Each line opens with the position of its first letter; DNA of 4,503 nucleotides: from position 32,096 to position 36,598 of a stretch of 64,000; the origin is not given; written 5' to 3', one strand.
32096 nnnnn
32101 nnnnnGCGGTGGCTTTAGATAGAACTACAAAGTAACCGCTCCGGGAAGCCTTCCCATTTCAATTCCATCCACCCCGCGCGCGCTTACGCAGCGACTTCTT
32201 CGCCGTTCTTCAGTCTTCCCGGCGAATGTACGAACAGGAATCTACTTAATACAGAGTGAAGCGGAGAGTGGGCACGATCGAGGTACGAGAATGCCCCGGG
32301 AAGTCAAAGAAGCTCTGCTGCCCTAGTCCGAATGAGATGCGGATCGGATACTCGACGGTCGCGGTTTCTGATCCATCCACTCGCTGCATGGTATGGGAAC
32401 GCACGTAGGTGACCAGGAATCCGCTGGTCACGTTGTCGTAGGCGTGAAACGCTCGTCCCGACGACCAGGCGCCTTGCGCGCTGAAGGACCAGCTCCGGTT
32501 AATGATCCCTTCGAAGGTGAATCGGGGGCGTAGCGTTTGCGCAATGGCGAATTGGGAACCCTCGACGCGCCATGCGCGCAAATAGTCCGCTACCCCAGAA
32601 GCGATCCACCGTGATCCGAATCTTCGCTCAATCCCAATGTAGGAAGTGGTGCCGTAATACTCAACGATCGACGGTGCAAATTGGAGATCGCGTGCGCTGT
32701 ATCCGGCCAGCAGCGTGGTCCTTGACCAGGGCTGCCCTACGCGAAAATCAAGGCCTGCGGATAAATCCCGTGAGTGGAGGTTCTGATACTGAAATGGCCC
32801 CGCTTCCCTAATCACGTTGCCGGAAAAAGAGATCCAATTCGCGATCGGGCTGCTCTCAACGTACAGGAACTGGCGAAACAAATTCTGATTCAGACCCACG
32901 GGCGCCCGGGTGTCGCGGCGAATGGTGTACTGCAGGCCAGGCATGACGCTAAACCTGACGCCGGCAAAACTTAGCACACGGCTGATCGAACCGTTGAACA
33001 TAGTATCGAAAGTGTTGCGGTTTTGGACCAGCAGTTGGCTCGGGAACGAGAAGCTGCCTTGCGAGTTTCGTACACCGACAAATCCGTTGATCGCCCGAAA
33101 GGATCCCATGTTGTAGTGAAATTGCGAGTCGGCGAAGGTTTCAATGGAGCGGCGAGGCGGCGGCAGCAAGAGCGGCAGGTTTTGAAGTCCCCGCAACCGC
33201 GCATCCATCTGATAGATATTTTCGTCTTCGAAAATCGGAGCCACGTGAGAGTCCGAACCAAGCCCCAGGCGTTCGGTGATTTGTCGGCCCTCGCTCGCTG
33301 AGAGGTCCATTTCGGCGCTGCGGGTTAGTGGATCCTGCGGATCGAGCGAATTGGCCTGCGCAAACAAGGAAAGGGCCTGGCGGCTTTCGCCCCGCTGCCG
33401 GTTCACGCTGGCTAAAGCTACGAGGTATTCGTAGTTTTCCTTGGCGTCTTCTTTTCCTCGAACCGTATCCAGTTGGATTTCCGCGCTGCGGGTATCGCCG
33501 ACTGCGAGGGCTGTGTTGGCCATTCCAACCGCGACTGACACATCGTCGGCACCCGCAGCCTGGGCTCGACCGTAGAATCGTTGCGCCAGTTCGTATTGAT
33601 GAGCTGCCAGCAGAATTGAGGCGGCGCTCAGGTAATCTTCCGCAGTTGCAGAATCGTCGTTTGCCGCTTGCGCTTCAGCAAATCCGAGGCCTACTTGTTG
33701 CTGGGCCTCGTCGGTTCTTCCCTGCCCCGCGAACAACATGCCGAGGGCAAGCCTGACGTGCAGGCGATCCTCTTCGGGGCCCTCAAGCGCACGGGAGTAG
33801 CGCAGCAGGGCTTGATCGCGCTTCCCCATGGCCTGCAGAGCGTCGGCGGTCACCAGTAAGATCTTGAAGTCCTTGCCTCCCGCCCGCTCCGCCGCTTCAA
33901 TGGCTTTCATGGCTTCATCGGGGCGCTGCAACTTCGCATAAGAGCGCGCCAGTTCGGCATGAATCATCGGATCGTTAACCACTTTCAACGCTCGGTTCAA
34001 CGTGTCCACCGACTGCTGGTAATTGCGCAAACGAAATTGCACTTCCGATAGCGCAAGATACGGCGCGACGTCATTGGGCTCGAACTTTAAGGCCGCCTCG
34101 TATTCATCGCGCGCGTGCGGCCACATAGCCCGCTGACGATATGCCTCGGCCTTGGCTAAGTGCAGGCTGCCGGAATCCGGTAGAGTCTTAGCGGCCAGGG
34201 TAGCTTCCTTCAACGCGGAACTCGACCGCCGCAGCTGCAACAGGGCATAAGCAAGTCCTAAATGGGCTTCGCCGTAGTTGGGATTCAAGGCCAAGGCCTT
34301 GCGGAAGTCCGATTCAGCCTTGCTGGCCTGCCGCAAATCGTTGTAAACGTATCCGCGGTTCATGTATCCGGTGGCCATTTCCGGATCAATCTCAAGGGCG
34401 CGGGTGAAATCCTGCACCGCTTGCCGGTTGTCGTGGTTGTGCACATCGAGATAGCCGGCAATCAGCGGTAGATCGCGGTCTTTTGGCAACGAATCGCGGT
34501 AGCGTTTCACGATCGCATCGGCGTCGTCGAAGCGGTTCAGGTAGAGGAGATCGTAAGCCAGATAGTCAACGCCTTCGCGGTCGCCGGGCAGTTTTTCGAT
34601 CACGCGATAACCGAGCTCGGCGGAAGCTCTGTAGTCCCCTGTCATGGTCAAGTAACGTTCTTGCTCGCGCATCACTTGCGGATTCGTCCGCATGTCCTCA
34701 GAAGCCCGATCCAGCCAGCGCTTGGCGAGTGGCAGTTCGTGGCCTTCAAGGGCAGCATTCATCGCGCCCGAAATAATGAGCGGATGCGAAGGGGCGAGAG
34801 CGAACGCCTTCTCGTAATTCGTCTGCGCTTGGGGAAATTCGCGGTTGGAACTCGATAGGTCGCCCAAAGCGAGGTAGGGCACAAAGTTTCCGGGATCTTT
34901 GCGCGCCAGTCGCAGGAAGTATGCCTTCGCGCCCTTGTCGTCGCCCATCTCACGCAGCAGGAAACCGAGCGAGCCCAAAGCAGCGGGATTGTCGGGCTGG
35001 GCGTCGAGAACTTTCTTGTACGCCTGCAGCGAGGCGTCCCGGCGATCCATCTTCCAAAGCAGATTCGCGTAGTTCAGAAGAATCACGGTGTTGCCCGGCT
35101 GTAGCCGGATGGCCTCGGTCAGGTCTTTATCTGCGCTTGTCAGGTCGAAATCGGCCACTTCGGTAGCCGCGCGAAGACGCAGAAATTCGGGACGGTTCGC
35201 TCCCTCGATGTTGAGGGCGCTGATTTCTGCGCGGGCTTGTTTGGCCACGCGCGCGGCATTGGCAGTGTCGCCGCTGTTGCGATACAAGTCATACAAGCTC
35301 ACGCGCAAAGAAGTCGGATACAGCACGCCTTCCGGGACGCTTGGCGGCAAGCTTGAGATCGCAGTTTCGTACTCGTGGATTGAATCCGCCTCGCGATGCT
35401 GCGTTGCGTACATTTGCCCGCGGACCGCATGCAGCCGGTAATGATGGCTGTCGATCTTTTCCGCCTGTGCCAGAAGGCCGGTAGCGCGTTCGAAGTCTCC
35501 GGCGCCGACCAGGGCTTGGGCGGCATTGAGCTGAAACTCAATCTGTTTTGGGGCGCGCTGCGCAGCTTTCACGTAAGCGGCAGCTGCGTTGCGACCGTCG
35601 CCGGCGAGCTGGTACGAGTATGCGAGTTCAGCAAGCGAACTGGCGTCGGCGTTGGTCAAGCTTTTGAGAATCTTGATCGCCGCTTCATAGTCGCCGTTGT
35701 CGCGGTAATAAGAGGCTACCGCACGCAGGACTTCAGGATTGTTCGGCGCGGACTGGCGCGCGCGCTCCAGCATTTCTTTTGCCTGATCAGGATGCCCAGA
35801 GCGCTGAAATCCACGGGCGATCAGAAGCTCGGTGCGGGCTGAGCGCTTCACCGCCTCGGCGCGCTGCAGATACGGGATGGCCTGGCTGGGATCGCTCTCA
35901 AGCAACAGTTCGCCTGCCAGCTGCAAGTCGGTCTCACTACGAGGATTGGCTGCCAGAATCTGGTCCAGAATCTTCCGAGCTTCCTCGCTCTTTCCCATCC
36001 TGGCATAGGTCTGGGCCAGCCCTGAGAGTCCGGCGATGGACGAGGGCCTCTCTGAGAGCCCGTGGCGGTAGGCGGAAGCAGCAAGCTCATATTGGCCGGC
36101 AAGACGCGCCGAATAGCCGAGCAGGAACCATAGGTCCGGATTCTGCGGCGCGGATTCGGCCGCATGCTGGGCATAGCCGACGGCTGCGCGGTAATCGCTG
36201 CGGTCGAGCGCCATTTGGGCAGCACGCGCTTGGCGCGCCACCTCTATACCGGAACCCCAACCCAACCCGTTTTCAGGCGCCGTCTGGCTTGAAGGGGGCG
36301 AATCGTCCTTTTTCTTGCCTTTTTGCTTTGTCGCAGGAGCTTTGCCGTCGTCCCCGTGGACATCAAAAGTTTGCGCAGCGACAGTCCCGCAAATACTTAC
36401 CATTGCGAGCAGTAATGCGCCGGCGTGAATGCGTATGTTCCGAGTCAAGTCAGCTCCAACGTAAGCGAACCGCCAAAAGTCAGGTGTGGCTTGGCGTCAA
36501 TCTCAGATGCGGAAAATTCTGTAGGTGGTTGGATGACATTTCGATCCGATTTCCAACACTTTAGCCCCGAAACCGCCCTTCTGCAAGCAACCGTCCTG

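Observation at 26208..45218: Candidate undescribed envelope-glycan system: polyprenyl-P-sugar GT2, flippase, GT-C-like enzyme, TPR/beta-barrel exporter and GH, with no synthase or Wzy/Wza/Wzc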

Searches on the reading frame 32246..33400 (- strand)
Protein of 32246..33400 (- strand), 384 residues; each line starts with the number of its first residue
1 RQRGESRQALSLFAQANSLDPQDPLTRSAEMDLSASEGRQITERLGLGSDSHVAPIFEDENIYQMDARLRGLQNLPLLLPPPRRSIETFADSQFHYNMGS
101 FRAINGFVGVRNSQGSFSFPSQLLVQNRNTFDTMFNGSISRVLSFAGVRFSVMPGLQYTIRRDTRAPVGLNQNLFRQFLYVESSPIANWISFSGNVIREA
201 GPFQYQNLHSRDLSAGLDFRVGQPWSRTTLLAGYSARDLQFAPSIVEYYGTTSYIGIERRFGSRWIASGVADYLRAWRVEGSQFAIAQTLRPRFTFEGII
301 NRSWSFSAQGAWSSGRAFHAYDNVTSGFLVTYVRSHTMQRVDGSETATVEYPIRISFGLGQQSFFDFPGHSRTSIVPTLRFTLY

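Call 11: search_protein_families(library=pfam, proteins=[window:32246-33400:-], max_evalue=10)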
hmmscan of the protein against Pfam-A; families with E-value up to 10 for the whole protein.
window:32246-33400:- (384 aa): 0 families

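Call 39: find_homologous_proteins(query=window:32249-33331:-, max_evalue=0.001)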
Query window:32249-33331:- (361 aa): 362 proteins with E <= 0.001 among 2328 candidates; the best 120 are listed.
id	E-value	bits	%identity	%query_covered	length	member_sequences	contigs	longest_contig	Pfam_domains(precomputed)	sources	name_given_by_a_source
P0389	7.7e-162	557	67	100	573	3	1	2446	PF13429.13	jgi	jgi:tetratricopeptide (TPR) repeat protein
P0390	1.7e-149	516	63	100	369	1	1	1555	-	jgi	jgi:hypothetical protein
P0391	1.8e-149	516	63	99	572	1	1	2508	PF14559.13,PF13414.13,PF00515.35,PF13428.13,PF13429.13,PF13181.13,PF07719.24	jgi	jgi:tetratricopeptide (TPR) repeat protein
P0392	3.1e-149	515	64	100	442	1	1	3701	-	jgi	jgi:hypothetical protein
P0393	1.8e-148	513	63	98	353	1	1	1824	-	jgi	jgi:hypothetical protein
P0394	8.4e-148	510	62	99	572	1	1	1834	PF14559.13,PF13414.13,PF00515.35,PF13432.13,PF13428.13,PF13429.13,PF13181.13,PF07719.24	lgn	-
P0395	2.0e-147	509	61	100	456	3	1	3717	PF14559.13,PF13428.13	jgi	jgi:tetratricopeptide (TPR) repeat protein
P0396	4.2e-147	508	62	99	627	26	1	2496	PF14559.13,PF13414.13,PF13432.13,PF13428.13,PF13429.13,PF13181.13,PF07719.24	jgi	jgi:tetratricopeptide (TPR) repeat protein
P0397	2.2e-146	506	62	99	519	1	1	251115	-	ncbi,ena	-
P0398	3.7e-146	505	61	100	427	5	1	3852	-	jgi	jgi:hypothetical protein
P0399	4.0e-145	502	61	99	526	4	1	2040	PF14559.13,PF13414.13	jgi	jgi:tetratricopeptide (TPR) repeat protein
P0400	2.5e-143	496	60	100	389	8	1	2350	-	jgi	-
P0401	1.6e-142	493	62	98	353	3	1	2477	-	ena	-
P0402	1.7e-142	493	61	99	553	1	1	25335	PF14559.13,PF13414.13,PF13428.13,PF13429.13,PF07719.24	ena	-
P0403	1.2e-141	490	65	94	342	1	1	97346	-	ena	-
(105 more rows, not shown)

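Call 52: predict_structure(alignment_id=A3)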
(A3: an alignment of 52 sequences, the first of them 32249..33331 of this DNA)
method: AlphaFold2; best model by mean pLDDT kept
length: 361 residues; sequences in the alignment: 52
mean_pLDDT: 80.4   pTM: 0.76
mean pLDDT of the five models: 80.4, 79.6, 79.3, 77.4, 74.8
residues with pLDDT >= 90: 139; 70-90: 137; 50-70: 65; < 50: 20
segments of 3 or more residues with pLDDT < 50: 1-18
pLDDT, mean of each block of 10 residues (from residue 1): 29 41 85 83 79 66 90 78 92 71 83 89 85 91 68 92 87 84 67 89 82 84 85 92 94 86 89 93 93 68 94 69 66 92 68 91 73
secondary structure, 60 per line:
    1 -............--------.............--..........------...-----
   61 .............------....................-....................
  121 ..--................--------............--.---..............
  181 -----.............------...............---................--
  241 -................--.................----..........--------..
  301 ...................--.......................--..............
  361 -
elements in order: H2-13 E22-34 H37-46 E61-73 E80-96 E101-122 E125-140 E149-160 E167-180 E186-198 E205-219 E223-238 E242-257 E260-276 E281-290 E299-319 E322-344 E347-360

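Call 56: fold_search(model_id=the predicted structure, library=pdb)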
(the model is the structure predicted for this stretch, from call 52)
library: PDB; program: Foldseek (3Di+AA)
matches with E <= 10: 779; with E <= 0.001: 138
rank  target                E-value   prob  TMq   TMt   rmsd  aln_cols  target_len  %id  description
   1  6z9y_A                3.6e-06  1.00  0.29  0.20  19.7       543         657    9  Copper transporter OprC (released 2021-06-30)
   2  4y25                  9.3e-06  1.00  0.51  0.61   7.1       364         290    9  Bacterial polysaccharide outer membrane secretin (released 2016-03-16)
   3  4v3h_B                1.0e-05  1.00  0.49  0.55  15.6       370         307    9  Crystal structure of CymA from Klebsiella oxytoca (released 2015-06-03)
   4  9c4o                  1.1e-05  1.00  0.43  0.26  16.1       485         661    9  Cryo-EM structure of PqqU with ligand PQQ (released 2024-06-19)
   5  6z9y_D                1.3e-05  1.00  0.28  0.19  19.8       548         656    9  Copper transporter OprC (released 2021-06-30)
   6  3sy9_B                1.5e-05  1.00  0.38  0.37  12.3       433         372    8  Crystal structure of Pseudomonas aeruginosa OccD2 (OpdC) (released 2012-02-08)
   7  6z91_A                1.5e-05  1.00  0.28  0.19  19.9       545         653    9  Copper transporter OprC (released 2021-06-30)
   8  9dhe                  1.8e-05  1.00  0.40  0.27  16.0       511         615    8  The crystal structure on the heme/hemoglobin transporter ChuA, in complex with heme (released 2025-05-21)
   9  8p97_A                1.9e-05  1.00  0.35  0.24  19.5       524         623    7  BtuB3G3 bound to cyanocobalamin with disordered EL8 (released 2023-08-16)
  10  2o5p_B                2.0e-05  1.00  0.35  0.21  20.1       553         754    8  Crystal structure of the full length ferric pyoverdine outer membrane receptor FpvA of Pseudomonas aeruginosa in its a (released 2007-10-30)
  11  6fom_A                2.1e-05  1.00  0.28  0.20  19.4       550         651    9  Copper transporter OprC (released 2019-03-13)
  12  4v3g_B                2.2e-05  1.00  0.51  0.56  15.2       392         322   10  Crystal structure of CymA from Klebsiella oxytoca (released 2015-06-03)
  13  6z9n_D                2.2e-05  1.00  0.30  0.21  19.4       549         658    8  Copper transporter OprC (released 2021-06-30)
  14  6z8y_B                2.4e-05  1.00  0.33  0.22  19.5       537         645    8  Copper transporter OprC (released 2021-06-09)
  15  6z9n_A                2.6e-05  1.00  0.31  0.21  19.3       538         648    8  Copper transporter OprC (released 2021-06-30)
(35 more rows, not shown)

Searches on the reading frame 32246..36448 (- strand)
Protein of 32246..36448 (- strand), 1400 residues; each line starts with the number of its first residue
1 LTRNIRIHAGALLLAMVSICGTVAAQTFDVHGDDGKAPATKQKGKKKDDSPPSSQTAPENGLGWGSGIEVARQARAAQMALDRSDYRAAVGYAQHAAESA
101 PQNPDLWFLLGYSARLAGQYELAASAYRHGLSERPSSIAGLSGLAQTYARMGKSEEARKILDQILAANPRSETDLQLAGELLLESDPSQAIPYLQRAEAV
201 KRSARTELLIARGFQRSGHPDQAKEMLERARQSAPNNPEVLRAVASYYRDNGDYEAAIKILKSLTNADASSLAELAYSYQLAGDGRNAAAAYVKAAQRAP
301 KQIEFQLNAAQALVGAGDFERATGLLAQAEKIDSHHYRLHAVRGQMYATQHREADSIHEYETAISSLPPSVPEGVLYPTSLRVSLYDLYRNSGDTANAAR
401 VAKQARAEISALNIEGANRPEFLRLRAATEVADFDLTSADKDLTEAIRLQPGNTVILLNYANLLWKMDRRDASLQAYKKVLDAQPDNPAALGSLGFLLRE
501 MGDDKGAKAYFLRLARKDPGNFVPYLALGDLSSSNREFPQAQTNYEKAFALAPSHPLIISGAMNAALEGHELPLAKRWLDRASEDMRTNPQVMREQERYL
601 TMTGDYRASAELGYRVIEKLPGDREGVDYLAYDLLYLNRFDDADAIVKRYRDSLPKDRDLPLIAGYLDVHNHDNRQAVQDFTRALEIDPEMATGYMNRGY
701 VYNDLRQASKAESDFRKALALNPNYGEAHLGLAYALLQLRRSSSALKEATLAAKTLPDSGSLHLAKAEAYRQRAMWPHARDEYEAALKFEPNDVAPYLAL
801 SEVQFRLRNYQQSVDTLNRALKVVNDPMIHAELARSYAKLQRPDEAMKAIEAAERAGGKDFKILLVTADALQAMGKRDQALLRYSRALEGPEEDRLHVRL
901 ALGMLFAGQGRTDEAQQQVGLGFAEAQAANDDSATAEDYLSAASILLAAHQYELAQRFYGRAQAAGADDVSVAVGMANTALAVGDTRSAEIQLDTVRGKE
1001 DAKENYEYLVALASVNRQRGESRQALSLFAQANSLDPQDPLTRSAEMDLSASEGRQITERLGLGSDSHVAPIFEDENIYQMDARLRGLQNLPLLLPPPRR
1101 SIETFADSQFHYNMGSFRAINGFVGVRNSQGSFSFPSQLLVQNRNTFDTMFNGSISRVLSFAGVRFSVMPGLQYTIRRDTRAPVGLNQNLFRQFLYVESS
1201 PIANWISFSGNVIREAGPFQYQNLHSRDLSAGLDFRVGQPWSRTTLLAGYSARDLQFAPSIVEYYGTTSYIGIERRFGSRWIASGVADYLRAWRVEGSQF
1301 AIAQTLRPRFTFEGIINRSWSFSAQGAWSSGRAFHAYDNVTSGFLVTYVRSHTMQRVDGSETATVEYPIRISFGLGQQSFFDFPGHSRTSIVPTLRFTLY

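Call 3: search_protein_families(library=pfam, proteins=[window:32246-36448:-], max_evalue=0.01)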
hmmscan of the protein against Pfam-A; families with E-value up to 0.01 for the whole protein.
window:32246-36448:- (1400 aa): 27 families (the best 25 are shown)
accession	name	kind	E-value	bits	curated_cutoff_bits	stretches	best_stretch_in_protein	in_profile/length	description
PF14559.12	TPR_19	-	2.4e-56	188.4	25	7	116-171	3-58/68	Tetratricopeptide repeat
PF07719.23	TPR_2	-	3e-39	130.3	27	1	692-725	1-34/34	Tetratricopeptide repeat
PF13428.12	TPR_14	-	3.1e-39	129.8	23.5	2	143-179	6-42/44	Tetratricopeptide repeat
PF13432.12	TPR_16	-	3.1e-34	117.4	32.7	6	209-264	2-57/65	Tetratricopeptide repeat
PF23914.1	TPR_CcmH_CycH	-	5.5e-31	108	42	4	99-196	45-146/158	Cytochrome c-type biogenesis protein H TPR domain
PF13431.12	TPR_17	-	5.1e-30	101.6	24.4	2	715-746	2-33/34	Tetratricopeptide repeat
PF13181.12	TPR_8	-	4.9e-27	92.2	25.7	1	694-725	3-34/34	Tetratricopeptide repeat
PF00515.34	TPR_1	-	1e-23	82.5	27.8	1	693-725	2-34/34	Tetratricopeptide repeat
PF13414.12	TPR_11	-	3.1e-20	72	26.8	1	676-702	12-38/42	TPR repeat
PF13429.12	TPR_15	-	2.8e-18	66.8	26.2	2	74-325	12-270/280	Tetratricopeptide repeat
PF25062.1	ARM_TT21_N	-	1.1e-17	64.9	40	1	86-269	10-199/222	Tetratricopeptide repeat protein 21 N-terminal ARM repeat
PF13424.12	TPR_12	-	2.7e-17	63.2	30.1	3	141-202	6-76/77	Tetratricopeptide repeat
PF12895.13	ANAPC3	-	6.3e-17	62.1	27.2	3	83-163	2-81/82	Anaphase-promoting complex, cyclosome, subunit 3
PF13176.12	TPR_7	-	1.1e-10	41.2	27.9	0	141-168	2-29/36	Tetratricopeptide repeat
PF00637.26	Clathrin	-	4.1e-08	33.5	29.6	1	214-281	17-85/143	Region in Clathrin and VPS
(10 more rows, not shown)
